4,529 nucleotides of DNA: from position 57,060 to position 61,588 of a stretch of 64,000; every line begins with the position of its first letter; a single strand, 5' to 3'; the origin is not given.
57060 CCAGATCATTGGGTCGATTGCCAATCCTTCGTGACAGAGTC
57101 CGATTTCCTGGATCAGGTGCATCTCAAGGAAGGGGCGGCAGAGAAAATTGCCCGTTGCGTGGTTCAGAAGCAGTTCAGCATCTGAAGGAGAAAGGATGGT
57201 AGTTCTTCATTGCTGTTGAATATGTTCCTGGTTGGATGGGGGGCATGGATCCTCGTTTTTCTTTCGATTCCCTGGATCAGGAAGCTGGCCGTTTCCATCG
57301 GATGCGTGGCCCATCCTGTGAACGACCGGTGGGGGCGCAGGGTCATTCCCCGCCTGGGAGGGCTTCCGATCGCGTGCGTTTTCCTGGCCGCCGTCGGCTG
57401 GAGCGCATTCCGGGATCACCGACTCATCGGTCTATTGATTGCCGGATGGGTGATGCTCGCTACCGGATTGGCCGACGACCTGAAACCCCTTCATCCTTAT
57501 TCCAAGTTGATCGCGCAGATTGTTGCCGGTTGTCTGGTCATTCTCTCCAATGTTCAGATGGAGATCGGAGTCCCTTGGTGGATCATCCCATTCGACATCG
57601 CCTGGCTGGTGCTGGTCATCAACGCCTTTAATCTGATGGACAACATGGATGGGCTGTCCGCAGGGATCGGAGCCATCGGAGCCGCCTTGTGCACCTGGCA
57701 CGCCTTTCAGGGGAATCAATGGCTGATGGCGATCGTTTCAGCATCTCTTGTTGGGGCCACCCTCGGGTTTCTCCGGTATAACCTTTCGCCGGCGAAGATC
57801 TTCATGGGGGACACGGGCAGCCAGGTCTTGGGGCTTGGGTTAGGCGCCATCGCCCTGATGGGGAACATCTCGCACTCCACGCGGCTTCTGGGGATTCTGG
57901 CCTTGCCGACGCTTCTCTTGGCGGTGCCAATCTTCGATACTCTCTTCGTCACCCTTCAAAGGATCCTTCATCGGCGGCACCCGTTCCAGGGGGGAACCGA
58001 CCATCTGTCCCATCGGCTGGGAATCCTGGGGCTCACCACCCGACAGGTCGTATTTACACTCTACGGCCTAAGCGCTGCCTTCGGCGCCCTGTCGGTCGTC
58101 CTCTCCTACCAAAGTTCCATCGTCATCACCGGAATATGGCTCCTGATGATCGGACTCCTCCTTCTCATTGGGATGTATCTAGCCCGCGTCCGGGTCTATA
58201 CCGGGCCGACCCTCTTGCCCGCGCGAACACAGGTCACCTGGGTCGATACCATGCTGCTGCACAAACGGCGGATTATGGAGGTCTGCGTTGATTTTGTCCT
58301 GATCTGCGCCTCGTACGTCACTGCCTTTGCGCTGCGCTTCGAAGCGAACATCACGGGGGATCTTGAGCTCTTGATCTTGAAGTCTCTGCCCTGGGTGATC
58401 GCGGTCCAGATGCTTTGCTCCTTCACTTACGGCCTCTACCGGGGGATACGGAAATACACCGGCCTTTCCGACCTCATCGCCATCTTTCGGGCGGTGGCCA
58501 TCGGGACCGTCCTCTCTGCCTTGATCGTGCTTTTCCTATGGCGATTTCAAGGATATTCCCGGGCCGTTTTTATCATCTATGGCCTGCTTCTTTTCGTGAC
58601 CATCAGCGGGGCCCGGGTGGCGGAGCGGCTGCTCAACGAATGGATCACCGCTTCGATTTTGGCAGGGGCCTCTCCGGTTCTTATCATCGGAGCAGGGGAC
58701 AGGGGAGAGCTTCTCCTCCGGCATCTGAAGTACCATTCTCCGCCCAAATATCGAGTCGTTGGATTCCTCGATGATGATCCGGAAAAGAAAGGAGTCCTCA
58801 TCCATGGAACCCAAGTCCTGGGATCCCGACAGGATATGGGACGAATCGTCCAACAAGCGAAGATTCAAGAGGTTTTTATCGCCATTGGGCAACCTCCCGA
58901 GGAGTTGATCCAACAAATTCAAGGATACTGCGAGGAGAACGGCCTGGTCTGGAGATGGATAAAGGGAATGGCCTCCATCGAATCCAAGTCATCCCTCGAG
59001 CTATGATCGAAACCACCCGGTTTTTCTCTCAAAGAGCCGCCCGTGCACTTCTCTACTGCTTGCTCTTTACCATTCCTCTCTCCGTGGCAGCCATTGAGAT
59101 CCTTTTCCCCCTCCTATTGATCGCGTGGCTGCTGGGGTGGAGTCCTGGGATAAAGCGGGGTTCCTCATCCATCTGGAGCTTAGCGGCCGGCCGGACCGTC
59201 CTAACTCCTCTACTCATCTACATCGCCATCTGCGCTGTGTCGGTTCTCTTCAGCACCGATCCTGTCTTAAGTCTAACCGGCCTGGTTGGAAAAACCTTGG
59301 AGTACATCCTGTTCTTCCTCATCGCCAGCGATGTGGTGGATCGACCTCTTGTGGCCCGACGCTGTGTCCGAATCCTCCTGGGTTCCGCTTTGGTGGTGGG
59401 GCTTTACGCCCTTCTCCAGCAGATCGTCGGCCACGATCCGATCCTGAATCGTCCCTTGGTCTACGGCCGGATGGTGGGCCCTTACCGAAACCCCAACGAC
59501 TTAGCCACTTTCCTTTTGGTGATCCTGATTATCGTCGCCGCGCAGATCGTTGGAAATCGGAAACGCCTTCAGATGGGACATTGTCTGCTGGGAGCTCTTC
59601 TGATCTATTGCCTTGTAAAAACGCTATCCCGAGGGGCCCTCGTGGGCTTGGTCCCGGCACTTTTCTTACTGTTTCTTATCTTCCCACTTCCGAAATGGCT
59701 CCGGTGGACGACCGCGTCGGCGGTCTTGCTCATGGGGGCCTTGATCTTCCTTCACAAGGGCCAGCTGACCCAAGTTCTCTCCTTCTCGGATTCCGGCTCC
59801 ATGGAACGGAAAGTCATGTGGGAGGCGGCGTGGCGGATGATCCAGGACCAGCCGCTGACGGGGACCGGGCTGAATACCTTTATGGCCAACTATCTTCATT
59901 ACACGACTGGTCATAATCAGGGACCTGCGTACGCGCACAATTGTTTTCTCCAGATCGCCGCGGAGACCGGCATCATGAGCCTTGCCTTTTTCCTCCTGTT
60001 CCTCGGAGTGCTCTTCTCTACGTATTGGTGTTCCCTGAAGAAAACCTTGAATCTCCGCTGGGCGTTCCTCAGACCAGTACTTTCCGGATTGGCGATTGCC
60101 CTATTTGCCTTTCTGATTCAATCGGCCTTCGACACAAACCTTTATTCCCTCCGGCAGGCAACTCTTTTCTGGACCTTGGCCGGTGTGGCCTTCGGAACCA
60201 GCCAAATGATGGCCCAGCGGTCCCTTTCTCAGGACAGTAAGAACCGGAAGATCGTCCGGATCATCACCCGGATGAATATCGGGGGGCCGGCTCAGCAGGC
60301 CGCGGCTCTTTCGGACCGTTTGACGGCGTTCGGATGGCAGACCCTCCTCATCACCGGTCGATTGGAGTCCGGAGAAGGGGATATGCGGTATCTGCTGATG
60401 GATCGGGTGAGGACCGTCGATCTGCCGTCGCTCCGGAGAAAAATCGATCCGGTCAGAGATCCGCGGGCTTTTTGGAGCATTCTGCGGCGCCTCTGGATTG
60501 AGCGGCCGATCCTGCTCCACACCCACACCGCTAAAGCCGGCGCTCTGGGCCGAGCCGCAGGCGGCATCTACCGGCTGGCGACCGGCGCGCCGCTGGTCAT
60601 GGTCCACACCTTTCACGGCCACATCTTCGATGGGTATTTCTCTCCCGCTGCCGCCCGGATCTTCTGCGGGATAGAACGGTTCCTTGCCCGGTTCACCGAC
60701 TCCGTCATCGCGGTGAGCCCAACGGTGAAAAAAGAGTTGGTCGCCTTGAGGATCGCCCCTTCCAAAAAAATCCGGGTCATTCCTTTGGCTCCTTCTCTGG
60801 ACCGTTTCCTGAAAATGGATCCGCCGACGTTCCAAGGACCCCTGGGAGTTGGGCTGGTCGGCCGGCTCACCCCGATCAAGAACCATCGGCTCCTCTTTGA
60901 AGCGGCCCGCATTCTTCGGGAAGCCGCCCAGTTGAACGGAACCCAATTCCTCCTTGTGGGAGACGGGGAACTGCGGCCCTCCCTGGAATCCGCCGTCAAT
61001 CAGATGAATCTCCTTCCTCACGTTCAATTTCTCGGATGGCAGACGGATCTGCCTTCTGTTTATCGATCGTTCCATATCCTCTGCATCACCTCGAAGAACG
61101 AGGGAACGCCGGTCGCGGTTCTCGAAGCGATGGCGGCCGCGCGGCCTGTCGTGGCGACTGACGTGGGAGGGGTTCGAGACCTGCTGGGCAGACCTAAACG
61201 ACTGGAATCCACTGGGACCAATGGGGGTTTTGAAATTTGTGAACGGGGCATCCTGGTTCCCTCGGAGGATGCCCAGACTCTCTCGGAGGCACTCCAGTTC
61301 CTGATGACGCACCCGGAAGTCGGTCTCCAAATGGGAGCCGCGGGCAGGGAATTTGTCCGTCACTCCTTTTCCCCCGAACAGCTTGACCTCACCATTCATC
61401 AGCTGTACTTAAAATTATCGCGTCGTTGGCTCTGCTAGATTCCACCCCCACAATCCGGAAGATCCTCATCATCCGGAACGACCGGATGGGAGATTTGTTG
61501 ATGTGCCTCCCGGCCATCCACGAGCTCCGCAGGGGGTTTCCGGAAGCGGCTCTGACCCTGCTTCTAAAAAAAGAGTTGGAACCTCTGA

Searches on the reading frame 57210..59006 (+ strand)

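Call 8: search_protein_families(library=pfam, proteins=[window:57210-59006:+], max_evalue=0.001)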
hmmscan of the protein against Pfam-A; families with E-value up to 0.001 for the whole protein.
window:57210-59006:+ (598 aa): 3 families
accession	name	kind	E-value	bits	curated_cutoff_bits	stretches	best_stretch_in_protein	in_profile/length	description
PF00953.26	Glycos_transf_4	-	1.8e-32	113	27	1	73-218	2-159/160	Glycosyl transferase family 4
PF13727.12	CoA_binding_3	-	7.8e-16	59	25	1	408-583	4-173/175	CoA-binding domain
PF17836.7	PglD_N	-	7.3e-06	26.9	23.4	1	490-562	2-68/78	PglD N-terminal domain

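Call 89: search_protein_families(library=ncbifam, proteins=[window:57210-59006:+], max_evalue=0.00001)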
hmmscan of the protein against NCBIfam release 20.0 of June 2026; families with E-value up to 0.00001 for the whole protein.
window:57210-59006:+ (598 aa): 10 families
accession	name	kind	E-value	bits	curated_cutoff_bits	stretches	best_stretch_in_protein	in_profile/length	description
NF053644.1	MraY_archaea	equivalog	8.9e-28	97.6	450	1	98-294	152-338/340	pseudomurein biosynthesis MraY family phospho-N-acetylmuramoyl-pentapeptide-transferase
TIGR02380.1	ECA_wecA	exception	6.4e-24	84.7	326.05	1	14-305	9-314/346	UDP-N-acetylglucosamine--undecaprenyl-phosphate N-acetylglucosaminephosphotransferase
TIGR03025.1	EPS_sugtrans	subfamily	5.4e-23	81.9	295.55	1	360-591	2-228/445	exopolysaccharide biosynthesis polyprenyl glycosylphosphotransferase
TIGR03023.1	WcaJ_sugtrans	equivalog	5.2e-21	75.5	410.75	1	359-591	1-233/453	undecaprenyl-phosphate glucose phosphotransferase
TIGR00445.1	mraY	equivalog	8.6e-17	61.6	192.05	1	111-287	125-306/321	phospho-N-acetylmuramoyl-pentapeptide-transferase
TIGR03022.1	WbaP_sugtrans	subfamily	2.3e-12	46.9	403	1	360-566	4-203/456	undecaprenyl-phosphate galactose phosphotransferase WbaP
TIGR03013.1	EpsB_2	subfamily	5.7e-11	42.2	393.35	1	360-560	2-194/443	TIGR03013 family XrtA/PEP-CTERM system glycosyltransferase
TIGR03570.1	NeuD_NnaD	subfamily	1.2e-07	31.6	160.8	1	490-580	2-85/202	NeuD/PglB/VioB family sugar acetyltransferase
NF003993.0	PRK05472.2-2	equivalog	3.7e-06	26.6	217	0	489-571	85-162/212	redox-sensing transcriptional repressor Rex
NF003995.0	PRK05472.2-4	subfamily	4.2e-06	26.5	126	0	487-560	83-154/213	redox-sensing transcriptional repressor Rex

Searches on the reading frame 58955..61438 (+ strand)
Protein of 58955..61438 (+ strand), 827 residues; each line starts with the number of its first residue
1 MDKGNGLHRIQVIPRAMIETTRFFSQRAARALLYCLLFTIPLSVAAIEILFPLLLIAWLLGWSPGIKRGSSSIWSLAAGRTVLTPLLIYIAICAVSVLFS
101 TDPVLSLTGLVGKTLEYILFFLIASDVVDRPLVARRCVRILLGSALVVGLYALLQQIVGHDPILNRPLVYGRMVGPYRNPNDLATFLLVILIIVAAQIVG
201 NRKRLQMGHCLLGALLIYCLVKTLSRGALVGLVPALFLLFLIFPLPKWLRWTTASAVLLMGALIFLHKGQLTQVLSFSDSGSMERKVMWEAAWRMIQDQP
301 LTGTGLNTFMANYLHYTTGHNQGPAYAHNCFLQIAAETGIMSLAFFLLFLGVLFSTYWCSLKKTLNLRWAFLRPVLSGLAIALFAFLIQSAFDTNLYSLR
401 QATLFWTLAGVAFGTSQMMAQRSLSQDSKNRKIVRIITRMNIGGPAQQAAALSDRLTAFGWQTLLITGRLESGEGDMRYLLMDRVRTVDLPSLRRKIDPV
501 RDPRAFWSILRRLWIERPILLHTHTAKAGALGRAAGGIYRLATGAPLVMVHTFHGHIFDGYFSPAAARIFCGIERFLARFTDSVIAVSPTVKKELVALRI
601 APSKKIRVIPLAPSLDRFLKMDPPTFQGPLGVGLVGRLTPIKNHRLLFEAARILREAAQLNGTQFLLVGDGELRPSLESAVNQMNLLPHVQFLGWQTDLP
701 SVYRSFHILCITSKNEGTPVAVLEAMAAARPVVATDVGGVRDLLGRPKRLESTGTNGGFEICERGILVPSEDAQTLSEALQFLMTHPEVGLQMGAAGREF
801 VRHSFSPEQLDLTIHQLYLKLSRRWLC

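Call 8: search_protein_families(library=pfam, proteins=[window:58955-61438:+], max_evalue=0.001)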
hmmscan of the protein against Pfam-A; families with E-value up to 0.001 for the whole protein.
window:58955-61438:+ (827 aa): 7 families
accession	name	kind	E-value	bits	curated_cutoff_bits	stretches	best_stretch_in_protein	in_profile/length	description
PF13692.12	Glyco_trans_1_4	-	1.3e-29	103.7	27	1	632-785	4-141/142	Glycosyl transferases group 1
PF00534.26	Glycos_transf_1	-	4.8e-27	95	26.4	1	632-799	18-171/172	Glycosyl transferases group 1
PF04932.20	Wzy_C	-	1.2e-21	77.5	31.7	1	213-347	3-149/149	O-Antigen ligase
PF13579.12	Glyco_trans_4_4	-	1.1e-20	75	29.7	1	443-611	1-157/158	Glycosyl transferase 4-like domain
PF13439.12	Glyco_transf_4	-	1.2e-18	68.2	28.5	1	442-611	1-164/170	Glycosyltransferase Family 4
PF20706.3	GT4-conflict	-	2e-09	37.4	26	1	572-788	138-359/385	Family 4 Glycosyltransferase in conflict systems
PF13524.12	Glyco_trans_1_2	-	8.3e-06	26.2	25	1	652-808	4-136/144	Glycosyl transferase-like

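Call 89: search_protein_families(library=ncbifam, proteins=[window:58955-61438:+], max_evalue=0.00001)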
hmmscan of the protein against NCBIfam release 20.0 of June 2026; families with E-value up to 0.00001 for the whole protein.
window:58955-61438:+ (827 aa): 22 families
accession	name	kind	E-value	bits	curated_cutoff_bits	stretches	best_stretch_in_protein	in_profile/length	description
TIGR03088.1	stp2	hypoth_equivalog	4.3e-34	118.2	409.05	1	431-818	2-370/374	TIGR03088 family PEP-CTERM/XrtA system glycosyltransferase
NF041876.1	EPS_EpsE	equivalog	1.8e-23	83.4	400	1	605-807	187-382/389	exopolysaccharide biosynthesis GT4 family glycosyltransferase EpsE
TIGR00947.1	2A73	equivalog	2.5e-22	79.5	366.4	1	30-410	23-417/425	IctB family putative bicarbonate transporter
TIGR03999.1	thiol_BshA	equivalog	7.2e-16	58.1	273.7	1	566-818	130-370/375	N-acetyl-alpha-D-glucosaminyl L-malate synthase BshA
NF038011.1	PelF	equivalog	8.6e-15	54.7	100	1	560-818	237-489/489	GT4 family glycosyltransferase PelF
NF050056.1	ProtGlycPglH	equivalog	4.5e-14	52.3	600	1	633-789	183-322/354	GalNAc-alpha-(1->4)-GalNAc-alpha-(1->3)-diNAcBac-PP-undecaprenol alpha-1,4-N-acetyl-D-galactosaminyltransferase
TIGR04063.1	stp3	hypoth_equivalog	1.8e-13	50.1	442.05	1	572-804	149-378/397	TIGR04063 family PEP-CTERM/XrtA system glycosyltransferase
NF038229.1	Glyco4_Geo_Pelo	equivalog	1.2e-12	47.5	400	1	582-820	111-335/338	GPMC system family 4 glycosyltransferase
TIGR03097.1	PEP_O_lig_1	hypoth_equivalog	1.3e-11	44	188.1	1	86-360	78-348/408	putative O-glycosylation ligase, exosortase A system-associated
TIGR03449.1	mycothiol_MshA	equivalog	3.7e-10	39.3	462.5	1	567-818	153-400/406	D-inositol-3-phosphate glycosyltransferase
NF047684.1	TeichurnBiosyTuaC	equivalog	1.2e-09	37.6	550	1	520-749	111-333/391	teichuronic acid biosynthesis protein TuaC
NF007396.0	PRK09922.1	equivalog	1.2e-08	34.2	385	1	580-744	135-299/361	lipopolysaccharide 1,6-galactosyltransferase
TIGR02149.1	glgA_Coryne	subfamily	1.5e-08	34.2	302.4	1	581-819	145-388/391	glycogen synthase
TIGR04348.1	TIGR04348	equivalog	1.8e-08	33.8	300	1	629-746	137-253/310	selenoneine biosynthesis selenosugar synthase SenB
NF050063.1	ProtGlycPglJ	equivalog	4e-08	32.8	500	1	634-746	199-307/363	N-acetylgalactosamine-N,N'-diacetylbacillosaminyl-diphospho-undecaprenol 4-alpha-N-acetylgalactosaminyltransferase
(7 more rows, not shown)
